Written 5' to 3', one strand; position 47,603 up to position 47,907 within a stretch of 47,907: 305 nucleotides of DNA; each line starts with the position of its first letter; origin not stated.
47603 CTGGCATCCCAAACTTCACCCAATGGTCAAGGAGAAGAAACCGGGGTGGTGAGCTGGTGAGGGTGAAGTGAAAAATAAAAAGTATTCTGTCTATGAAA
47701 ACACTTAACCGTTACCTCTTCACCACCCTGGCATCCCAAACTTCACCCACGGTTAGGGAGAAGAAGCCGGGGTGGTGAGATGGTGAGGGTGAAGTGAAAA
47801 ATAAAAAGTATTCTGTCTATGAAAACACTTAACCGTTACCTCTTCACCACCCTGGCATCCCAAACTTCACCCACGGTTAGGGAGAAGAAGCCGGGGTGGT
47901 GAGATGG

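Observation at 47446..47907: Open-ended array of 124/125-nt tandem repeats with interlocking complementary blocks and a mini-ORF in every unit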

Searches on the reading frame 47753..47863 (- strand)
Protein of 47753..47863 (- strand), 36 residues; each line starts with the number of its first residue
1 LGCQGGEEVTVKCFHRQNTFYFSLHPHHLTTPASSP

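Call 28: find_encoding_contigs(protein=window:47753-47863:-, flank=10000, max_places=10)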
Protein window:47753-47863:- (36 aa): no gene with exactly this product is on record in the collection.
